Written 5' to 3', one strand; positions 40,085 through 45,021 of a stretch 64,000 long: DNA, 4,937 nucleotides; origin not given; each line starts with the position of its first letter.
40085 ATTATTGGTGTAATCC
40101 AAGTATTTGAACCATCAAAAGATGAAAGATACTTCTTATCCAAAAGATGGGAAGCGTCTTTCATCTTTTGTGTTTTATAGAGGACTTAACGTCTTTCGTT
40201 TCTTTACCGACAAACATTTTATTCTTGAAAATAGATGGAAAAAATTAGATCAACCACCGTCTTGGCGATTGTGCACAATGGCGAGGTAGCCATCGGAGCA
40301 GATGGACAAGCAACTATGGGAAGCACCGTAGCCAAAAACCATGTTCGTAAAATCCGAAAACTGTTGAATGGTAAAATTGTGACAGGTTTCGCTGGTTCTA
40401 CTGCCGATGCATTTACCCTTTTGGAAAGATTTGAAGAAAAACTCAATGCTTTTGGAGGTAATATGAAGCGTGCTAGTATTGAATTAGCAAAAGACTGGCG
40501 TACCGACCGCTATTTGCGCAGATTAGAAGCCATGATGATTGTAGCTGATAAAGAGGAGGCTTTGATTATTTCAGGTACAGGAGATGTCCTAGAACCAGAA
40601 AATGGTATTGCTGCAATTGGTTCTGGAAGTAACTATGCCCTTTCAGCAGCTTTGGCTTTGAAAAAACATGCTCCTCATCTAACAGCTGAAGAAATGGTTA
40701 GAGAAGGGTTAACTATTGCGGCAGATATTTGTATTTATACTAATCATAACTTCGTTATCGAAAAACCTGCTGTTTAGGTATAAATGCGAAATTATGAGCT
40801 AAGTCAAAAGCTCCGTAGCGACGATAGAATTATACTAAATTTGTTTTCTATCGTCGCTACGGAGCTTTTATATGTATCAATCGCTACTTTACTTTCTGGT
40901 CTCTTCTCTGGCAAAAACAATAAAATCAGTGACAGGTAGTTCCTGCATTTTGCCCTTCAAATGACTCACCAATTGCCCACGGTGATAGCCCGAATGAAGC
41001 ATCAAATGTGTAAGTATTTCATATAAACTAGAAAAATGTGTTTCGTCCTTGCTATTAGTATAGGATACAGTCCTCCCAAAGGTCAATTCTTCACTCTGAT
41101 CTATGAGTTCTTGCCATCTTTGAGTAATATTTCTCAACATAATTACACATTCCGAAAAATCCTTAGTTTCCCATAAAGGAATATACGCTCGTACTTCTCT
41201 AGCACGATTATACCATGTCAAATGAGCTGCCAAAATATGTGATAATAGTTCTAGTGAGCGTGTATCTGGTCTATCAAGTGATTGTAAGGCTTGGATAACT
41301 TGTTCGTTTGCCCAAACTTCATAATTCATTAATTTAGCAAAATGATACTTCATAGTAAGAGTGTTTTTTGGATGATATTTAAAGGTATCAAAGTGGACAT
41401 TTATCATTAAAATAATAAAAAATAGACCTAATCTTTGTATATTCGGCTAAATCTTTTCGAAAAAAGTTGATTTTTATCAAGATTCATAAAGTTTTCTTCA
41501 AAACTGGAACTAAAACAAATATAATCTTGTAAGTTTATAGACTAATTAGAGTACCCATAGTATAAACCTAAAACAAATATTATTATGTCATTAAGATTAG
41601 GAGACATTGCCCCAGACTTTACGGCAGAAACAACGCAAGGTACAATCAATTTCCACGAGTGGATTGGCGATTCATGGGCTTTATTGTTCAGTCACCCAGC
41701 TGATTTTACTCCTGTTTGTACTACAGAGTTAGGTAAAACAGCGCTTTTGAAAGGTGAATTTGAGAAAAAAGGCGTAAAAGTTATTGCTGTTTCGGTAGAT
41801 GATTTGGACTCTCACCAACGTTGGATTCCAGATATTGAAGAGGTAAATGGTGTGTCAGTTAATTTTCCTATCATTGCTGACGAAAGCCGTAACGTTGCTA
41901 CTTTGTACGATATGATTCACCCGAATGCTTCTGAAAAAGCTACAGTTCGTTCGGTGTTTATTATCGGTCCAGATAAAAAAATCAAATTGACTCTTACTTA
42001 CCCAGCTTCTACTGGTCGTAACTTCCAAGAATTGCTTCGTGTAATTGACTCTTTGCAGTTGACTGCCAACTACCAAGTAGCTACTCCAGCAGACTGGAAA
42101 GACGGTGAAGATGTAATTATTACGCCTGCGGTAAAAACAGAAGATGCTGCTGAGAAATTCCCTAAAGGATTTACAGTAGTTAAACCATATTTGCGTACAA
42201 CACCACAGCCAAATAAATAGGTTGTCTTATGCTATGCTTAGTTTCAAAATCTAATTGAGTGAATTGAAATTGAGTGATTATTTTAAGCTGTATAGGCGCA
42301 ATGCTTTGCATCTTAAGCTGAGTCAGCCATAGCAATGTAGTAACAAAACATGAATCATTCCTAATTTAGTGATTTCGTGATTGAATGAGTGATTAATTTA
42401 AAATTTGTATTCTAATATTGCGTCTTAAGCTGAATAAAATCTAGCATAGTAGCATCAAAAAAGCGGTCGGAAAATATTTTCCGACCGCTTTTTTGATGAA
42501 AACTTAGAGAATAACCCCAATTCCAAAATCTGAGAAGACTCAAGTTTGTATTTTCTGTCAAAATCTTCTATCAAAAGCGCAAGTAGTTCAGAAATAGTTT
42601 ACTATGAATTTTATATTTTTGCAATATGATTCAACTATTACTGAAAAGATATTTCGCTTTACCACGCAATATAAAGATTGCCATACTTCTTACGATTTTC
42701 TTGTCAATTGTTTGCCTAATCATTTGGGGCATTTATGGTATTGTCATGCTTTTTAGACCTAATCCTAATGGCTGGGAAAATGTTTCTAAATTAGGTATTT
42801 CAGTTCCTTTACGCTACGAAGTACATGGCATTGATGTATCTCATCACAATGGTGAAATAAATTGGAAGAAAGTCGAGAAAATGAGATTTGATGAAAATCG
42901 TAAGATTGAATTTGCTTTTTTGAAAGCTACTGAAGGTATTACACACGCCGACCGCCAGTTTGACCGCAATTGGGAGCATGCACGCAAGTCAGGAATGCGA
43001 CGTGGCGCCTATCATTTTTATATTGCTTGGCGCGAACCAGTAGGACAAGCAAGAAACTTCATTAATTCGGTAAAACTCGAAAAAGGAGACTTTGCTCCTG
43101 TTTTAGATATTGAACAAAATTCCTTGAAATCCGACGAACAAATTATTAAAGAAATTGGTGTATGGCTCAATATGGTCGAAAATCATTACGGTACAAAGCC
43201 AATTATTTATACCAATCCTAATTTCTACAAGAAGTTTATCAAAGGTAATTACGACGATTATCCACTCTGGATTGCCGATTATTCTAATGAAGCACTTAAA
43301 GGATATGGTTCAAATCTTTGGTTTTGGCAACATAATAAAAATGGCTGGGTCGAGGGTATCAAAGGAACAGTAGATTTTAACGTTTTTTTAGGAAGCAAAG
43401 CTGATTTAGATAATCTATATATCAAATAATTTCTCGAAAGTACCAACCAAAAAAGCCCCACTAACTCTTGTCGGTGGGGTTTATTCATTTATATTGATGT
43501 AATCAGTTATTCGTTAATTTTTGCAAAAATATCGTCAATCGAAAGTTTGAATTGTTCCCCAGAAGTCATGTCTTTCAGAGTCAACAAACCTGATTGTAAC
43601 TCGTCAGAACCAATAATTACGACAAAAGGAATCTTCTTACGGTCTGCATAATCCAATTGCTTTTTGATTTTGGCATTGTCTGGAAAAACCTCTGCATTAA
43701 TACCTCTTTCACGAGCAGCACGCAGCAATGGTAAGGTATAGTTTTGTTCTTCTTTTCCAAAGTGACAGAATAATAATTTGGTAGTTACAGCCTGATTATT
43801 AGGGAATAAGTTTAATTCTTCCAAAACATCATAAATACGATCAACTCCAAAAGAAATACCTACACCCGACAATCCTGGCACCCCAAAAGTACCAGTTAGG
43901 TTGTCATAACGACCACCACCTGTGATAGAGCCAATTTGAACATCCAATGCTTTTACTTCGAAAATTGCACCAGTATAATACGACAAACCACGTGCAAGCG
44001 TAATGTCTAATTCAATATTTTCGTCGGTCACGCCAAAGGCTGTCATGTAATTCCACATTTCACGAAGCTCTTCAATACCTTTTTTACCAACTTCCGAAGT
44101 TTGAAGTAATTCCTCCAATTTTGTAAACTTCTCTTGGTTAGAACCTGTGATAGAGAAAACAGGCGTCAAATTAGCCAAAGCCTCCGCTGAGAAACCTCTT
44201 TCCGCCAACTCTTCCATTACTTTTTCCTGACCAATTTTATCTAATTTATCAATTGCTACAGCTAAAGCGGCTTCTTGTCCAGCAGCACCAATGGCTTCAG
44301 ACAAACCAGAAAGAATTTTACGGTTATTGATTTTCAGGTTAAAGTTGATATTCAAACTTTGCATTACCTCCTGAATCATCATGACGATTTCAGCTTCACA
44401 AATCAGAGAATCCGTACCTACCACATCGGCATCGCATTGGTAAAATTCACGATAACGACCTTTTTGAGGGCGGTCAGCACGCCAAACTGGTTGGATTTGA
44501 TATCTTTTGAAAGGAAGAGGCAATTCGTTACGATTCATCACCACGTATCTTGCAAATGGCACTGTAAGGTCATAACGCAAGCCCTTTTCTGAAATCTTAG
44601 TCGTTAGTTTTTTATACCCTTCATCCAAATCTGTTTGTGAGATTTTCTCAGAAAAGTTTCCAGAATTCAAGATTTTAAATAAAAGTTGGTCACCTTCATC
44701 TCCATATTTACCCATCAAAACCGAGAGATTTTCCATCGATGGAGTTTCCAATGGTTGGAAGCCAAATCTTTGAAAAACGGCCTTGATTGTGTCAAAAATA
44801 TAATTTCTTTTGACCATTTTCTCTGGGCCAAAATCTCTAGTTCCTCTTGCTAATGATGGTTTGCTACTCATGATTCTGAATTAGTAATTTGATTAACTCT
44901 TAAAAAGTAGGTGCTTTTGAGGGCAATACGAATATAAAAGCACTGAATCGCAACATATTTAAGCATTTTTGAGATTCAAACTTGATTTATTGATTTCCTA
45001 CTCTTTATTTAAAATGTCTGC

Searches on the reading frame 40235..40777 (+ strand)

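Call 51: search_protein_families(library=padloc, proteins=[window:40235-40777:+], max_evalue=0.00001)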
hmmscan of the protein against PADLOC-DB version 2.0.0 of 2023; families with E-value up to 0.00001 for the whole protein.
window:40235-40777:+ (180 aa): 0 families

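Call 52: search_protein_families(library=pfam, proteins=[window:40235-40777:+], max_evalue=0.001)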
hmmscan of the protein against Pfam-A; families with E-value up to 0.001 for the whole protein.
window:40235-40777:+ (180 aa): 1 family
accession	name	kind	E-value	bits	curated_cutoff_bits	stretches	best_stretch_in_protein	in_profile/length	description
PF00227.31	Proteasome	-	4.7e-26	92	22.4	1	6-175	4-186/189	Proteasome subunit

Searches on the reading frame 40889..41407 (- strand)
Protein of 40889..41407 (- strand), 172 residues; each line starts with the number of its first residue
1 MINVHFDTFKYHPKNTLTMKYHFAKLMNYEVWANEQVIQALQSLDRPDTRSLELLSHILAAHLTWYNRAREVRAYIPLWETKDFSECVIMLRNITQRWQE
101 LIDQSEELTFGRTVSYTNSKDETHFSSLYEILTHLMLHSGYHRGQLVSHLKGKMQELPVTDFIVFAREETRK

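Call 51: search_protein_families(library=padloc, proteins=[window:40889-41407:-], max_evalue=0.00001)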
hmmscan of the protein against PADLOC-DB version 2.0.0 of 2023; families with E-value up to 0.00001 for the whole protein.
window:40889-41407:- (172 aa): 0 families

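Call 52: search_protein_families(library=pfam, proteins=[window:40889-41407:-], max_evalue=0.001)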
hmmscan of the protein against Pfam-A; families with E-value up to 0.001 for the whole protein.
window:40889-41407:- (172 aa): 2 families
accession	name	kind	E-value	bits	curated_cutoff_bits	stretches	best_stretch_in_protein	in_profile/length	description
PF05163.17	DinB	-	4.1e-10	40.3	23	1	22-151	4-143/165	DinB family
PF12867.12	DinB_2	-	1.6e-05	25.8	24.8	1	53-146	34-128/128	DinB superfamily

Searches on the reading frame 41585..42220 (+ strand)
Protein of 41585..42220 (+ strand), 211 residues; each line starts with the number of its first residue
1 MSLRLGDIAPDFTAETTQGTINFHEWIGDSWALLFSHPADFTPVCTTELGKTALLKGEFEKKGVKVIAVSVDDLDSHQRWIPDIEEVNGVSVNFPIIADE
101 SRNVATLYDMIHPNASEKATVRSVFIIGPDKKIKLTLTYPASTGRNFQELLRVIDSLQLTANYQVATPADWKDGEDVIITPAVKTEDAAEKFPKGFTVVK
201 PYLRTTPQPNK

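Call 51: search_protein_families(library=padloc, proteins=[window:41585-42220:+], max_evalue=0.00001)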
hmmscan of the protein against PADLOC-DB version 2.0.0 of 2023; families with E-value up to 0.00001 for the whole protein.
window:41585-42220:+ (211 aa): 0 families

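Call 52: search_protein_families(library=pfam, proteins=[window:41585-42220:+], max_evalue=0.001)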
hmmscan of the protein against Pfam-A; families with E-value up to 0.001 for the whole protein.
window:41585-42220:+ (211 aa): 3 families
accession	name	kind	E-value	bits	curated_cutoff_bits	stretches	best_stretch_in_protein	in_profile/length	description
PF00578.27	AhpC-TSA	-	6e-32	110.6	26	1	6-134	2-122/124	AhpC/TSA family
PF08534.16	Redoxin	-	7.1e-14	52.3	26.6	1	6-140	3-135/148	Redoxin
PF10417.14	1-cysPrx_C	-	2.9e-09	37.2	21.1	1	156-194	1-40/41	C-terminal domain of 1-Cys peroxiredoxin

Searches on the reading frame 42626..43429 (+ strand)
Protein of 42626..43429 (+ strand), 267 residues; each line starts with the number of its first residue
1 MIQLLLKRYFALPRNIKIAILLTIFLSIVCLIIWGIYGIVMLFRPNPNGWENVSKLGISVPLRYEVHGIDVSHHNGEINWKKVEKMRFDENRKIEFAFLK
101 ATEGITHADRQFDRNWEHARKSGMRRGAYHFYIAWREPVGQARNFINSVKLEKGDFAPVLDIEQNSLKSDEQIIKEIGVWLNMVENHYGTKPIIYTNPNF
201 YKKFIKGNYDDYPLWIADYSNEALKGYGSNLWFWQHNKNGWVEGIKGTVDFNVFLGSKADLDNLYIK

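Call 51: search_protein_families(library=padloc, proteins=[window:42626-43429:+], max_evalue=0.00001)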
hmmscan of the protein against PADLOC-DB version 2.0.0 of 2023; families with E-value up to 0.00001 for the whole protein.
window:42626-43429:+ (267 aa): 0 families

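Call 52: search_protein_families(library=pfam, proteins=[window:42626-43429:+], max_evalue=0.001)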
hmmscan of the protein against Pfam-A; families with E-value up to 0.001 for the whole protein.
window:42626-43429:+ (267 aa): 1 family
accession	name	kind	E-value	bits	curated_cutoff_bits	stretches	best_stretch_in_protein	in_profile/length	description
PF01183.26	Glyco_hydro_25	-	1.4e-45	156.3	27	1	69-245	1-180/180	Glycosyl hydrolases family 25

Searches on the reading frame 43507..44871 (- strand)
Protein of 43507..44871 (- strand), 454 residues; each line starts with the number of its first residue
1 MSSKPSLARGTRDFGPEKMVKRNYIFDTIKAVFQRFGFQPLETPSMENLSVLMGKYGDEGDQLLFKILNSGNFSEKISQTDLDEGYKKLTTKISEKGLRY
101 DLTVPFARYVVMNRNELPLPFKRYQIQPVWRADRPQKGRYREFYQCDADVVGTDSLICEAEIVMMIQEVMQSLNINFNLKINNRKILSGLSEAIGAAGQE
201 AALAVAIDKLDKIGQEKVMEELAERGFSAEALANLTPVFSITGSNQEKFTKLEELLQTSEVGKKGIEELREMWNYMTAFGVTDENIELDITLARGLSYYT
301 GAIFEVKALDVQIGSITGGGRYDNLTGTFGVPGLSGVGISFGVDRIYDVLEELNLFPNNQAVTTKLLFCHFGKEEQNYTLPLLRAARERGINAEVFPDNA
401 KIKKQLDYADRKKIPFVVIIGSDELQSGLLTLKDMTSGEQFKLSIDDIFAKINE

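Call 51: search_protein_families(library=padloc, proteins=[window:43507-44871:-], max_evalue=0.00001)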
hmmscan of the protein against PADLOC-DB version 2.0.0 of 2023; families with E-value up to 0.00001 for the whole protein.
window:43507-44871:- (454 aa): 0 families

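Call 52: search_protein_families(library=pfam, proteins=[window:43507-44871:-], max_evalue=0.001)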
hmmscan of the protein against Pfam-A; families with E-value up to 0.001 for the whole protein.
window:43507-44871:- (454 aa): 3 families
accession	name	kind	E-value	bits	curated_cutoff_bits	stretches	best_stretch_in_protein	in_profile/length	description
PF13393.11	tRNA-synt_His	-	1.4e-34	120.2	25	2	95-346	64-308/308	Histidyl-tRNA synthetase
PF03129.25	HGTP_anticodon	-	2.9e-17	63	21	1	376-453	15-92/94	Anticodon binding domain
PF00587.30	tRNA-synt_2b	-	1.2e-06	29.2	29.3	1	114-181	31-101/179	tRNA synthetase class II core domain (G, H, P, S and T)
